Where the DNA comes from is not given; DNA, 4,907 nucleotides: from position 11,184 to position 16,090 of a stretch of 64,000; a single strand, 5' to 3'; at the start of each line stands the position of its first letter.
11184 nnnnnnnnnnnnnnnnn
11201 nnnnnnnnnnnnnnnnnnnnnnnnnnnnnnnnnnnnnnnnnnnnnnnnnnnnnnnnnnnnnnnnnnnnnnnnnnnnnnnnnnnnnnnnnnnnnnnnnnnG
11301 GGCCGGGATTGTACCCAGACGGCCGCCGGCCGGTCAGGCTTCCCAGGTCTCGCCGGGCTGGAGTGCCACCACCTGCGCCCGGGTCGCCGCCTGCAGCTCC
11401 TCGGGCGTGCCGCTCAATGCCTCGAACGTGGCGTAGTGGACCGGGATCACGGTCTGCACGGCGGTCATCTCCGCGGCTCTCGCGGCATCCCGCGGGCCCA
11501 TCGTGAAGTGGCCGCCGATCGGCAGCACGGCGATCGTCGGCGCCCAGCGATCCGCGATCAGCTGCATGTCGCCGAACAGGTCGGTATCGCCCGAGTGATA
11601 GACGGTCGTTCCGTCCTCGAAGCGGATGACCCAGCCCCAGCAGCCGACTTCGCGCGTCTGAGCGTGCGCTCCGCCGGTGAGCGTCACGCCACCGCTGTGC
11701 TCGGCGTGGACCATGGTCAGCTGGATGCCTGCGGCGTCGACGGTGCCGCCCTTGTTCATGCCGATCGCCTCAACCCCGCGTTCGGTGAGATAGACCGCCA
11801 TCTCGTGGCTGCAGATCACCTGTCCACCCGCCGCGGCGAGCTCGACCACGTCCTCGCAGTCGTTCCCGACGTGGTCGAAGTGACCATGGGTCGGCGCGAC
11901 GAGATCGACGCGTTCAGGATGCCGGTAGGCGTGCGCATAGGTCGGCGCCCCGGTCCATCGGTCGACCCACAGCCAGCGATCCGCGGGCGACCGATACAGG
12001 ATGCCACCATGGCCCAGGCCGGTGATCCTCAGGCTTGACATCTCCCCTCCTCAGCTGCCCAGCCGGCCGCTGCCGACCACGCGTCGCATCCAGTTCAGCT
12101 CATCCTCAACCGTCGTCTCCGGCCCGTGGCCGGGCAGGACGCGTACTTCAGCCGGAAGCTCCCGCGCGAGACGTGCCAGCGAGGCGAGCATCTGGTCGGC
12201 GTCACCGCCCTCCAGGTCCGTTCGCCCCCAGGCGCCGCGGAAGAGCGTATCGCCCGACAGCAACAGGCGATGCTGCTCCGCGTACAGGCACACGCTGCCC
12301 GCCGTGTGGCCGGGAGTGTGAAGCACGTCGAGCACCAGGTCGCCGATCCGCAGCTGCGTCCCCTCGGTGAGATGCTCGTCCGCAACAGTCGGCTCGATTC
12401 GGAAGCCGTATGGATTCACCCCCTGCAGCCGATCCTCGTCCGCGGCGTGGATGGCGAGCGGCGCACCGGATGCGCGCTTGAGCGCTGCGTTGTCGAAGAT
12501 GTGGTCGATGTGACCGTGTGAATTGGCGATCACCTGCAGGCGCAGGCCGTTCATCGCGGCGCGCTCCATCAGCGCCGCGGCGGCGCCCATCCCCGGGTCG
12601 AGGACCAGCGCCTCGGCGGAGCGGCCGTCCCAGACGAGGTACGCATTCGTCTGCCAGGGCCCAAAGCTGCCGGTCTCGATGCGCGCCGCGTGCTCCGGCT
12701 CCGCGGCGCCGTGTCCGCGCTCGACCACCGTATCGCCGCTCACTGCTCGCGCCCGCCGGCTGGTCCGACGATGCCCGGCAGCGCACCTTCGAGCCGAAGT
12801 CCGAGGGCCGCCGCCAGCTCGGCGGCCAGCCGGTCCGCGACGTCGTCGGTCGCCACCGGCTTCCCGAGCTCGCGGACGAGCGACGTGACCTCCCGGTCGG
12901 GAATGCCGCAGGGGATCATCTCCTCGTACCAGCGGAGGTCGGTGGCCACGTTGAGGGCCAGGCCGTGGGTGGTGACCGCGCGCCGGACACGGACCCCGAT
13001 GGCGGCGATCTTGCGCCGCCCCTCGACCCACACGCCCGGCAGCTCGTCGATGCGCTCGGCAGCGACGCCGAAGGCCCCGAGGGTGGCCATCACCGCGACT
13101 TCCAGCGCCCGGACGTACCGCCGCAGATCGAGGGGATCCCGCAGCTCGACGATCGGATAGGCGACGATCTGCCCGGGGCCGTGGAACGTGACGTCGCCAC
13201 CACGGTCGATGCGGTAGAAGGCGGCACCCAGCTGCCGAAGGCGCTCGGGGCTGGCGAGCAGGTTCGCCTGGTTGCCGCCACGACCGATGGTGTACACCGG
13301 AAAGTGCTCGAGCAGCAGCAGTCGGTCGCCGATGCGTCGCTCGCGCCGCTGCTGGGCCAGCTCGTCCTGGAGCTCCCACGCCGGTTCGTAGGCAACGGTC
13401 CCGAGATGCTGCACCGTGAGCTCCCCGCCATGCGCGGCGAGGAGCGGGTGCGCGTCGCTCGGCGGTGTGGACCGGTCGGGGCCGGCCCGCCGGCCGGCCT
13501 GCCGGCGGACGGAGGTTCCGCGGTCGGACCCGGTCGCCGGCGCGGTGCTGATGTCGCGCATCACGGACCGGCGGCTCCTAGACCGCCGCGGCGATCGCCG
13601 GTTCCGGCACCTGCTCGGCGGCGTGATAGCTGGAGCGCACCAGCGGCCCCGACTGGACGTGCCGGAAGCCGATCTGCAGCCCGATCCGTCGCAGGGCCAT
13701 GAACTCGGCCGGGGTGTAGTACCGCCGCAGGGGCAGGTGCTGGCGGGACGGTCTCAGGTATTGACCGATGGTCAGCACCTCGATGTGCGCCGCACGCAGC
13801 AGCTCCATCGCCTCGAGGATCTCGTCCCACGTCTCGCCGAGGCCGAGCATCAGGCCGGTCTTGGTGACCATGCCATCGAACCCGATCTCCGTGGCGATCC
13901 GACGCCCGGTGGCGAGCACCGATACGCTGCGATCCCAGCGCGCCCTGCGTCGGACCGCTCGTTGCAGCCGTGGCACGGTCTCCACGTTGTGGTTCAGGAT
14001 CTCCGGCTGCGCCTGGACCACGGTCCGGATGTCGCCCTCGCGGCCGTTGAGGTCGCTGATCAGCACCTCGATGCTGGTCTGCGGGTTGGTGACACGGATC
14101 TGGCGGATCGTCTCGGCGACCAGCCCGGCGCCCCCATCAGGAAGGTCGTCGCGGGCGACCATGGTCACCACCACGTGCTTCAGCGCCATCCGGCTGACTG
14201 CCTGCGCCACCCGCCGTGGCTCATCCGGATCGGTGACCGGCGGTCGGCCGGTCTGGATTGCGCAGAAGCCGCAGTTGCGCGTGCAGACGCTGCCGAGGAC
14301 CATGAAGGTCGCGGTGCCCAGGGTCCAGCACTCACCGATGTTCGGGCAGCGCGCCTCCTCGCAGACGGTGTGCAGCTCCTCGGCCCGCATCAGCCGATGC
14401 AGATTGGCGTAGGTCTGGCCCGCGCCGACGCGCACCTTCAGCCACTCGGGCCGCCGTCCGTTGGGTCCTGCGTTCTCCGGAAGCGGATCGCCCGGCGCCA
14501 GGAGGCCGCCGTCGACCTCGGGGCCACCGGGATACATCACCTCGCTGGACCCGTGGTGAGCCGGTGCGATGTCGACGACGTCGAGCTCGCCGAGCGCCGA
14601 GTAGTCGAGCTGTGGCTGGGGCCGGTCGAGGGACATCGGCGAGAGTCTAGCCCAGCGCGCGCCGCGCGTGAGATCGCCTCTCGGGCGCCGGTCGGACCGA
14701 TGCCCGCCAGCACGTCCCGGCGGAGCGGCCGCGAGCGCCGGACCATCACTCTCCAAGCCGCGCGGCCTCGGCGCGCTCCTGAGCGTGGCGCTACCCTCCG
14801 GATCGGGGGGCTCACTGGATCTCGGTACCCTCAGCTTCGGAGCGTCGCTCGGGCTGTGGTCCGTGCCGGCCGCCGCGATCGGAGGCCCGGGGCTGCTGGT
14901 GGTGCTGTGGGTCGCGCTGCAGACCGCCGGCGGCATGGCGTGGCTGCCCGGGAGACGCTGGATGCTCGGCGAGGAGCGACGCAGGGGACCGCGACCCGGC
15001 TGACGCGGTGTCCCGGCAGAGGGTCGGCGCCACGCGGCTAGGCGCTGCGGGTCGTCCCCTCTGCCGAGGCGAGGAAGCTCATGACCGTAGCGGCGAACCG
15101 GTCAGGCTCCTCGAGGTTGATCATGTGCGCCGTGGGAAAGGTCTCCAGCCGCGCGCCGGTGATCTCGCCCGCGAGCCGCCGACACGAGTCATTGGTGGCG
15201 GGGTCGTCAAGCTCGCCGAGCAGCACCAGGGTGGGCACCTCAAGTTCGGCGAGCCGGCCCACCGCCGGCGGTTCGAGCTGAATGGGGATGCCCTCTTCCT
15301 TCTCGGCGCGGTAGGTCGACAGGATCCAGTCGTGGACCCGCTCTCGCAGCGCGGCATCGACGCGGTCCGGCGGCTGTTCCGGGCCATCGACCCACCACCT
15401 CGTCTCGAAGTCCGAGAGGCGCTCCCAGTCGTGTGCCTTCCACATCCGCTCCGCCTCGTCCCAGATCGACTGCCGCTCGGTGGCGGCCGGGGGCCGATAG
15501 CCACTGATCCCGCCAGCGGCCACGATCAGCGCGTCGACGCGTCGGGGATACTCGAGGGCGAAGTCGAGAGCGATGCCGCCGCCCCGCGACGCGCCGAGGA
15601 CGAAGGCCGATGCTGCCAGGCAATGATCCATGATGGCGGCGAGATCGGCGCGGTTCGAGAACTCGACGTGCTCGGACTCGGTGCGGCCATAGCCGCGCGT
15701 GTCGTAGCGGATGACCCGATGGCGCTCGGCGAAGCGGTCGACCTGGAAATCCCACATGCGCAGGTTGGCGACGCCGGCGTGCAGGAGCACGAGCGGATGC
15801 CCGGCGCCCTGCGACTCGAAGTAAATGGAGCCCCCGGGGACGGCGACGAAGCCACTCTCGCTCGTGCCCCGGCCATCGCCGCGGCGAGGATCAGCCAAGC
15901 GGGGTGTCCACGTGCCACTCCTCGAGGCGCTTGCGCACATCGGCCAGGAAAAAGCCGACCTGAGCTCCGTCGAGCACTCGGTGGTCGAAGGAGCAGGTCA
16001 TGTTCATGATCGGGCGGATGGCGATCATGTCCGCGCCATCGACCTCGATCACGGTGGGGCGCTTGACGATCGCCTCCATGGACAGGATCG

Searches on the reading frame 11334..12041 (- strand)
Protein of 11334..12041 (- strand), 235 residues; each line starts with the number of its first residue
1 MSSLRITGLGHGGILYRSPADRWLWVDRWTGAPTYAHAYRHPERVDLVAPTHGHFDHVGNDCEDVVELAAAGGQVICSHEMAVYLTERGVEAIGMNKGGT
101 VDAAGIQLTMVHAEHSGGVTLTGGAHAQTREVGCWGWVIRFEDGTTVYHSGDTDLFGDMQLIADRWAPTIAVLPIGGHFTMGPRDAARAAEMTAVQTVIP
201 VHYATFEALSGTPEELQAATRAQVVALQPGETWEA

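Call 78: search_protein_families(library=pfam, proteins=[window:11334-12041:-], max_evalue=0.00001)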
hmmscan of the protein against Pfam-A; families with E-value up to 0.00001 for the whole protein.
window:11334-12041:- (235 aa): 2 families
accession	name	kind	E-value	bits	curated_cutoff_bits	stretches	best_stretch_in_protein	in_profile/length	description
PF12706.13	Lactamase_B_2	-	4.6e-21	75.8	27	1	38-203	24-200/200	Beta-lactamase superfamily domain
PF13483.12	Lactamase_B_3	-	1.1e-11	45.4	24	1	6-202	2-160/160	Beta-lactamase superfamily domain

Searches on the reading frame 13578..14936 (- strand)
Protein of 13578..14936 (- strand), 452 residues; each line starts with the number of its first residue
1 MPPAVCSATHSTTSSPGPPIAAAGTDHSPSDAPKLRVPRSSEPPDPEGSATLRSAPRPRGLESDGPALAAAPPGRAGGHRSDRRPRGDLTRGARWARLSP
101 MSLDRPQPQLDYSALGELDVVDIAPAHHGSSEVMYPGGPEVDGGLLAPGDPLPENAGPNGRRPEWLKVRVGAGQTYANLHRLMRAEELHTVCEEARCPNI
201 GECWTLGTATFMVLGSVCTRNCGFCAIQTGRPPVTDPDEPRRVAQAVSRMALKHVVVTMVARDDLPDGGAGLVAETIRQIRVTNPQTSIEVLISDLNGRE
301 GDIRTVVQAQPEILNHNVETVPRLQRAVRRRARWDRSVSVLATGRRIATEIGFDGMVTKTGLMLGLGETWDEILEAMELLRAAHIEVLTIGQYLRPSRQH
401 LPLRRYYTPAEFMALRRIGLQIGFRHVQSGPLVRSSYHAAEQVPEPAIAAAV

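Call 78: search_protein_families(library=pfam, proteins=[window:13578-14936:-], max_evalue=0.00001)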
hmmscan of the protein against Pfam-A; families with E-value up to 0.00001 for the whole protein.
window:13578-14936:- (452 aa): 2 families
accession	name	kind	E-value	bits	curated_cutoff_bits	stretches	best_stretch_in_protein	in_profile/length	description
PF04055.27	Radical_SAM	-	1.7e-16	61.3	29.5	1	213-380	2-166/166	Radical SAM superfamily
PF16881.10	LIAS_N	-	2e-09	38.2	27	1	158-197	57-96/96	N-terminal domain of lipoyl synthase of Radical_SAM family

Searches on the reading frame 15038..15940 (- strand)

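Call 78: search_protein_families(library=pfam, proteins=[window:15038-15940:-], max_evalue=0.00001)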
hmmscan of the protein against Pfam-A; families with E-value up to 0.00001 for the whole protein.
window:15038-15940:- (300 aa): 3 families
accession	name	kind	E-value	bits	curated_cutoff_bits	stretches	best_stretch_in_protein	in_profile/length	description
PF00561.26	Abhydrolase_1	-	1.7e-20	74.2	25.8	1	49-279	2-245/245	alpha/beta hydrolase fold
PF12697.13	Abhydrolase_6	-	5.3e-18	66.9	26.3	1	50-284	1-216/217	Alpha/beta hydrolase family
PF12146.15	Hydrolase_4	-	5.1e-11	42.8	27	1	74-146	32-112/239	Serine aminopeptidase, S33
